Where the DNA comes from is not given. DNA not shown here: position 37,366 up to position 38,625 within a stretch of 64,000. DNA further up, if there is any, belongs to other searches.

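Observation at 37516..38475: Highly expressed 319-aa Gly/Gln-rich protein with glycine-zipper-like hydrophobic core and poly-Q tract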

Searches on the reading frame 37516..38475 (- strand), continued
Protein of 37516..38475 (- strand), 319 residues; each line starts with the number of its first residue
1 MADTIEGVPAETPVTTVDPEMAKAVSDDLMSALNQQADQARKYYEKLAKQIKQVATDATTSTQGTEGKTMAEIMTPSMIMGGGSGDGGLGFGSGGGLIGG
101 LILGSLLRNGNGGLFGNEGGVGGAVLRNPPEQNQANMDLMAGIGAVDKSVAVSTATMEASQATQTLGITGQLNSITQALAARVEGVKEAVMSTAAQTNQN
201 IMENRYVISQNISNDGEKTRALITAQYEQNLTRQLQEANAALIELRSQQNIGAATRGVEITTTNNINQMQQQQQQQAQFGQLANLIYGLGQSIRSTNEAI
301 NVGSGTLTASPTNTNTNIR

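Call 28: search_protein_families(library=pfam, proteins=[L005:5677-6693:+, L001:7788-8648:+, P0140, P0160, P0193, P0204, P0242, P0267, P0124, P0134], max_evalue=0.01)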
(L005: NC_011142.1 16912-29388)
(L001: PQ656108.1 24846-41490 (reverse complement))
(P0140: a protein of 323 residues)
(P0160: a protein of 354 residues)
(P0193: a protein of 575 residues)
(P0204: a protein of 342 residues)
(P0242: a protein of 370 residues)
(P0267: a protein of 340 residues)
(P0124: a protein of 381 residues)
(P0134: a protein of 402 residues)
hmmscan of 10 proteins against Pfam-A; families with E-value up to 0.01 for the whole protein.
L005:5677-6693:+ (339 aa): 0 families

L001:7788-8648:+ (287 aa): 0 families

P0140 (323 aa): 1 family
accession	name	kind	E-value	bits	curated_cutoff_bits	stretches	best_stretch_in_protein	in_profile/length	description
PF14613.12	HAM1_C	-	0.0087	16.6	27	0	189-278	35-115/162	HAM1-like, C-terminal domain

P0160 (354 aa): 0 families

P0193 (575 aa): 0 families

P0204 (342 aa): 0 families

P0242 (370 aa): 0 families

P0267 (340 aa): 0 families

P0124 (381 aa): 0 families

P0134 (402 aa): 0 families

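Call 35: find_related_loci(query=A3, collection=genome_contigs, flank=8000)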
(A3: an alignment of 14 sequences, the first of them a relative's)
Query A3 (287 aa) in genome_contigs; peptide patterns used: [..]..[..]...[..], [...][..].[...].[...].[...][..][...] (x = any residue, [..] = any of these).
600 stretches matched a pattern (row limit reached: there are more); 3 encode a relative of the query (tblastn E <= 1e-3); 3 distinct loci.
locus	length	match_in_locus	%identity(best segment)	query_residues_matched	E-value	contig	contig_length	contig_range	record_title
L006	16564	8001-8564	42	73-271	1e-20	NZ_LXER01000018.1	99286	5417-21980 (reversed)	Buttiauxella brennerae ATCC 51605 Sequence00018, whole genome shotgun sequence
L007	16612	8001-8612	42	73-280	2e-20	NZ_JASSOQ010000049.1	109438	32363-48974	Lelliottia wanjuensis strain V104_15 NODE_15_length_109438_cov_15.371979, whole genome shotgun sequence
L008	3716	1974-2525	33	55-271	4e-20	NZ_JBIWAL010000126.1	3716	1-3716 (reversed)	Pseudomonas sp. NPDC098747 NPDC098747_367_G8.ctg-0126, whole genome shotgun sequence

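Call 37: find_related_loci(query=A3, collection=viral_contigs, flank=8000)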
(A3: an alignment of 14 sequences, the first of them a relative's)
Query A3 (287 aa) in viral_contigs; peptide patterns used: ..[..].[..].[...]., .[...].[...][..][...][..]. (x = any residue, [..] = any of these).
600 stretches matched a pattern (row limit reached: there are more); 3 encode a relative of the query (tblastn E <= 1e-3); 3 distinct loci.
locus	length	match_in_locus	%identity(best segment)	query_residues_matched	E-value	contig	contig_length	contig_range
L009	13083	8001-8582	47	77-287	4e-31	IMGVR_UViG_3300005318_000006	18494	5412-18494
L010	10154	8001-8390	32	102-231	1e-7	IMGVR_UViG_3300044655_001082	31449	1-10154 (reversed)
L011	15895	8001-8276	34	129-231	2e-6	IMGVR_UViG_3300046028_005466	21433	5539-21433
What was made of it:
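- Tried and rejected: The first viral-contig scan hit the same limit (call 37).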

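Call 43: search_protein_families(library=pfam, proteins=[L001:8663-8950:+, L001:6684-7520:+], max_evalue=0.01)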
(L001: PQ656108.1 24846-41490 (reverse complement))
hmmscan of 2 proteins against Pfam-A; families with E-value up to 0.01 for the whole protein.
L001:8663-8950:+ (95 aa): 0 families

L001:6684-7520:+ (278 aa): 0 families

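Call 44: search_protein_families(library=phrogs, proteins=[L001:8663-8950:+, L001:6684-7520:+], max_evalue=0.001)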
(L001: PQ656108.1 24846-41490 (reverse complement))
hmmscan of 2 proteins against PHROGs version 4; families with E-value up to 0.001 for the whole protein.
L001:8663-8950:+ (95 aa): 0 families

L001:6684-7520:+ (278 aa): 1 family
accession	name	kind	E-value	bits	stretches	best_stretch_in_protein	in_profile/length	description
phrog_4062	-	unknown function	2.9e-06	28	1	18-165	1-140/230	-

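Call 50: find_homologous_proteins(query=P0157, max_evalue=0.001)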
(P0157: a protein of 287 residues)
Query P0157 (287 aa): 955 proteins with E <= 0.001 among 8000 candidates; the best 120 are listed.
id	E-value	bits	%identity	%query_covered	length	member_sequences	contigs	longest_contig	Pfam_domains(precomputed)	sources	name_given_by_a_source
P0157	2.7e-168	576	100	100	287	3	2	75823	-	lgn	-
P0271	1.6e-126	439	76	100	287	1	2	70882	-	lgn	-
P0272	1.5e-115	403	75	100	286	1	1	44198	-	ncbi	ncbi:MAG: hypothetical protein RR282_00730 [Acinetobacter sp.]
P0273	2.7e-113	396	72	98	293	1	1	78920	-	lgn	-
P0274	4.5e-113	395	71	100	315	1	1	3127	-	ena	-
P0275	4.9e-108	378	68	98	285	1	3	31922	-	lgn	-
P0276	4.7e-106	372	66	100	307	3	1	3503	-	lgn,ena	-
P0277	4.0e-105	369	70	100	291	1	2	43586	-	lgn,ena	-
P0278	2.0e-104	367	66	100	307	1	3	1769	-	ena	-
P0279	3.5e-101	356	64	95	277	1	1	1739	-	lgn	-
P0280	3.2e-100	353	68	98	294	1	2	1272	-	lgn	-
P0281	3.1e-98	346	64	95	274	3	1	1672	-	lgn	-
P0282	3.7e-96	340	70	81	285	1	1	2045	-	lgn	-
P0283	9.4e-96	338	64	98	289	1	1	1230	-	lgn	-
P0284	3.2e-93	330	62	100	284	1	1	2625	-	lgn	-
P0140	1.2e-51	194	53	68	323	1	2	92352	-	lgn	-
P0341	1.4e-46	177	56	60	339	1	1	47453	-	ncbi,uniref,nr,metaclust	ncbi:gp38 putative tail-fiber protein [Iodobacter phage PhiPLPE]|uniref:Gp38 putative tail-fiber pro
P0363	2.2e-43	167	51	74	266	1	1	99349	-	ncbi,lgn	-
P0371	2.2e-42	163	49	61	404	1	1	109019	-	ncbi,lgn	-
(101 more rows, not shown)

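Call 56: predict_structure(alignment_id=A4)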
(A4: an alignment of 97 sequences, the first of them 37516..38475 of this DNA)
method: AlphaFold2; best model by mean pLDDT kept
length: 319 residues; sequences in the alignment: 97
mean_pLDDT: 72.7   pTM: 0.30
mean pLDDT of the five models: 72.7, 72.6, 69.6, 68.7, 68.3
residues with pLDDT >= 90: 114; 70-90: 79; 50-70: 50; < 50: 76
segments of 3 or more residues with pLDDT < 50: 1-9, 66-97, 108-128, 306-310
pLDDT, mean of each block of 10 residues (from residue 1): 44 65 86 93 94 88 53 38 36 42 51 41 43 63 74 84 90 93 92 92 93 93 95 95 93 83 82 85 81 59 49 52
secondary structure, 60 per line:
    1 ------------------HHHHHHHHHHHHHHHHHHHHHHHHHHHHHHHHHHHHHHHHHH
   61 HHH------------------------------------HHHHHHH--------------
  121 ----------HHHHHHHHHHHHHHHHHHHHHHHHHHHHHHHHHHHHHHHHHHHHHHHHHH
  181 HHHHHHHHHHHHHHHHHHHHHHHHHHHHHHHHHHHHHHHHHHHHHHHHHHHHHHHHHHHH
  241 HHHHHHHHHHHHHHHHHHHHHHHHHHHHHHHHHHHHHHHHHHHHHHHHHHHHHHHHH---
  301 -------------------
elements in order: H19-63 H100-106 H131-297
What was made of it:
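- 38089..38244 (-): Gly-rich segment, residues 78-129, with the hydrophobic glycine zipper at residues 89-107 (38155-38211). AF2 pLDDT below 50 except a short helix at 100-106 (call 56).
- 37585..38085 (-): Predicted continuous alpha-helix, residues 131-297 (about 25 nm). The first part varies in length; the second part has fixed spacing. Call 56 (pLDDT above 90 for residues 160-250).
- Rod anatomy: AF2 single helix 131-297, pLDDT above 90 for 160-250 (call 56). The helix length is about the width of the periplasm (call 56). The Q tract lies within a confidently predicted helix (call 56).
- Tried and rejected: AF2 with a 97-sequence alignment keeps one continuous helix (call 56).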

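Call 59: search_dna_similar(query=L005:5677-6693:+, collection=phages, mode=protein, max_evalue=0.01, max_rows=30)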
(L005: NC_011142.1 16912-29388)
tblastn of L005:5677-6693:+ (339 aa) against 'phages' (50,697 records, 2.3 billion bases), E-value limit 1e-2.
Records with a match: 4; places in all: 4; records where one place covers at least 80% of the query: 2.
Best place of each record, by identity: >=99% 2; <60% 2.
By first word of the organism name: Iodobacter 2; Acinetobacter 1; Flavobacterium 1.
By host as written in the record: Iodobacter sp. CdM7 2; Acinetobacter tandoii W4-4-4 1; Flavobacterium sp. B183 1.
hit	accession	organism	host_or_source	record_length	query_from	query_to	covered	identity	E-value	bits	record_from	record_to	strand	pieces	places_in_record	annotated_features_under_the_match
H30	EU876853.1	Iodobacter phage PhiPLPE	Iodobacter sp. CdM7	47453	1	339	100%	100.0%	5e-145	457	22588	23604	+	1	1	gp38 putative tail-fiber protein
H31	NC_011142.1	Iodobacter phage PhiPLPE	Iodobacter sp. CdM7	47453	1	339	100%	100.0%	5e-145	457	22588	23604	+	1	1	gp38 putative tail-fiber protein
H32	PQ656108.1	Acinetobacter phage At2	Acinetobacter tandoii W4-4-4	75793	114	272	47%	54.0%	1e-23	107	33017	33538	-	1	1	hypothetical protein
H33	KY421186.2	Flavobacterium phage FL-1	Flavobacterium sp. B183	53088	193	338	43%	38.5%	6e-3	44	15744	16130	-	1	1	hypothetical protein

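Call 63: fold_search(model_id=the predicted structure, library=pdb)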
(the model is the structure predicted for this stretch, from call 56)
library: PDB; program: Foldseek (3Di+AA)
matches with E <= 10: 0; with E <= 0.001: 0
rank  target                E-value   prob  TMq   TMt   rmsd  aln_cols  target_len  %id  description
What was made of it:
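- Tried and rejected: Foldseek of the AF2 model against PDB gave zero hits, as expected for a single helix (call 63).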

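Call 75: search_protein_families(library=ncbifam, proteins=[window:37516-38475:-, P0157, P0341, P0143, P0173], max_evalue=0.1)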
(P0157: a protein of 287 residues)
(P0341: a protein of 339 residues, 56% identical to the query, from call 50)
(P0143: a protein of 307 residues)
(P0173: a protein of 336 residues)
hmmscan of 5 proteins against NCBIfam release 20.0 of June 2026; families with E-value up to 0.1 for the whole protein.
window:37516-38475:- (319 aa): 2 families
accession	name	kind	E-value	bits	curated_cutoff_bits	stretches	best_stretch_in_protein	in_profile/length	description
NF033474.1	DivGenRetAVD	equivalog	0.018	15.4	80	1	203-262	24-84/104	diversity-generating retroelement protein Avd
NF002703.0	PRK02507.1-1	subfamily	0.075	12.4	526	0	192-278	23-111/447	proton extrusion protein PcxA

P0157 (287 aa): 1 family
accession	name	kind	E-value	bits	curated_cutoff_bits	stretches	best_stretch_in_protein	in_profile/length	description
NF005051.0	PRK06461.1-5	equivalog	0.032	14.3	235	1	78-163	33-117/146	single-stranded DNA-binding protein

P0341 (339 aa): 0 families

P0143 (307 aa): 0 families

P0173 (336 aa): 0 families

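Call 76: search_protein_families(library=padloc, proteins=[window:37516-38475:-, P0157, P0341, P0143, P0173], max_evalue=0.1)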
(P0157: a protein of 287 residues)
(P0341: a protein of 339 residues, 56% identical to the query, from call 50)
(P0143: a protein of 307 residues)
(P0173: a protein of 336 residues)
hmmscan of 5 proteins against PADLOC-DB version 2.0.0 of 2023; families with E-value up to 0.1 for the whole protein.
window:37516-38475:- (319 aa): 0 families

P0157 (287 aa): 0 families

P0341 (339 aa): 0 families

P0143 (307 aa): 0 families

P0173 (336 aa): 0 families

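Call 82: find_encoding_contigs(protein=P0363, flank=9000, max_places=2)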
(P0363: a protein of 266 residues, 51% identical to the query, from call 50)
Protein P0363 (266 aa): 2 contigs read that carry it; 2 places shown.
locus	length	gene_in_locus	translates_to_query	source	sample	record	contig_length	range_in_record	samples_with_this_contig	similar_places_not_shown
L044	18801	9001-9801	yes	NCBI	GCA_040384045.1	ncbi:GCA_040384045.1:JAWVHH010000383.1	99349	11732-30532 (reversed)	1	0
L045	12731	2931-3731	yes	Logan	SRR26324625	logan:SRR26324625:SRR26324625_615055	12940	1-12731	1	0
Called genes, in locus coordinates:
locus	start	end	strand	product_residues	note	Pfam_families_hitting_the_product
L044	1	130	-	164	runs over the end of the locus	PF07486:Hydrolase_2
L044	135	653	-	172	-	-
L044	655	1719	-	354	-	PF21189:PHA02142, PF09414:RNA_ligase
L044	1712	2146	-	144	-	-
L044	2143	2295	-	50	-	-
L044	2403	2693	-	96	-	-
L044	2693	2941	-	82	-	-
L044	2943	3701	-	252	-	PF00574:CLP_protease (weak)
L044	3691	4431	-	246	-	PF02562:PhoH, PF13604:AAA_30, PF13245:AAA_19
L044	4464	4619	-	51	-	-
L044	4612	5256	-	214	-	PF08681:TacA1 (weak)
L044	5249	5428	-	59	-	-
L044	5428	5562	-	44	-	-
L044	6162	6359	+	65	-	-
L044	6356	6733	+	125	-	-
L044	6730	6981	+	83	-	-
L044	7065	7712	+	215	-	-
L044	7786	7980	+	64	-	-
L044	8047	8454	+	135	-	-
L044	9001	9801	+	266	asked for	-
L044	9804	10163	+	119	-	-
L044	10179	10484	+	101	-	-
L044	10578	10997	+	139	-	-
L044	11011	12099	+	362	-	-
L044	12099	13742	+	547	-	-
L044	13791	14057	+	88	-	-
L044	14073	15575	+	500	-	PF03237:Terminase_6N, PF04466:Terminase_3, PF17289:Terminase_6C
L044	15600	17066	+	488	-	PF06074:Portal_Mu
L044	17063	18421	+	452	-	PF01343:Peptidase_S49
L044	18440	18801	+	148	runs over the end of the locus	-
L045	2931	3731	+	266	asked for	-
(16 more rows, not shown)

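Call 83: find_encoding_contigs(protein=P0371, flank=9000, max_places=2)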
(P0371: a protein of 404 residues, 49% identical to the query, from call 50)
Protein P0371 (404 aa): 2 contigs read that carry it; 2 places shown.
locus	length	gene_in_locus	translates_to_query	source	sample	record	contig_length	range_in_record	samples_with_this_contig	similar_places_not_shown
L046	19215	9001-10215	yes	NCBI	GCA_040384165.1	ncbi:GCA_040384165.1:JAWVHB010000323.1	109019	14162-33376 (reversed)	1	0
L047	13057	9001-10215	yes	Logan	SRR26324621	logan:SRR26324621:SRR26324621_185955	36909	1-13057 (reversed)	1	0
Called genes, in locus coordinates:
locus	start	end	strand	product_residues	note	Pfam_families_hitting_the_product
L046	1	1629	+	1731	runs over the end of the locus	-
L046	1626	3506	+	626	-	-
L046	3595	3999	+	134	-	-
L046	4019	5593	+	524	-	-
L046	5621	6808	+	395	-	-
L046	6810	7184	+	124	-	-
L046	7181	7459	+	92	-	-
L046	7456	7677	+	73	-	-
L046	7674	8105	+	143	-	PF08291:Peptidase_M15_3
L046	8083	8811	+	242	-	PF02562:PhoH, PF13604:AAA_30 (weak), PF13245:AAA_19 (faint)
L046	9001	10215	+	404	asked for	-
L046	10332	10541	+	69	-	-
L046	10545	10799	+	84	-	-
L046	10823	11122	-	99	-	PF13876:Phage_gp49_66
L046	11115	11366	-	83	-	PF21825:Sequestin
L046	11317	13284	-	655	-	PF17975:RNR_Alpha (weak)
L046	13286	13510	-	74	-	-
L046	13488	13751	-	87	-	-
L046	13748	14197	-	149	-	PF22769:DCD (weak), PF00692:dUTPase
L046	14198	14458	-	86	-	-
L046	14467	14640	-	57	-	-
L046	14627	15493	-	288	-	PF02739:5_3_exonuc_N, PF01367:5_3_exonuc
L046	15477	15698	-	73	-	-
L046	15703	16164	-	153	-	PF24608:PDDEXK_15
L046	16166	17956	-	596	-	PF02463:SMC_N (weak)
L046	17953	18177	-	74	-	PF00462:Glutaredoxin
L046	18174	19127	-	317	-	PF00149:Metallophos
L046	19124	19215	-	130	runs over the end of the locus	-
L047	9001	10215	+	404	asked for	-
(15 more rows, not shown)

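Call 91: search_dna_similar(query=L046:9040-9330:+, collection=phages, mode=protein, max_evalue=0.1, max_rows=20)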
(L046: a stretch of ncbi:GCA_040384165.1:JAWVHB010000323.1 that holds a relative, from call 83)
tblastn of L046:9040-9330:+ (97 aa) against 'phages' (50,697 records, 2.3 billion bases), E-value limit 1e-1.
No match.
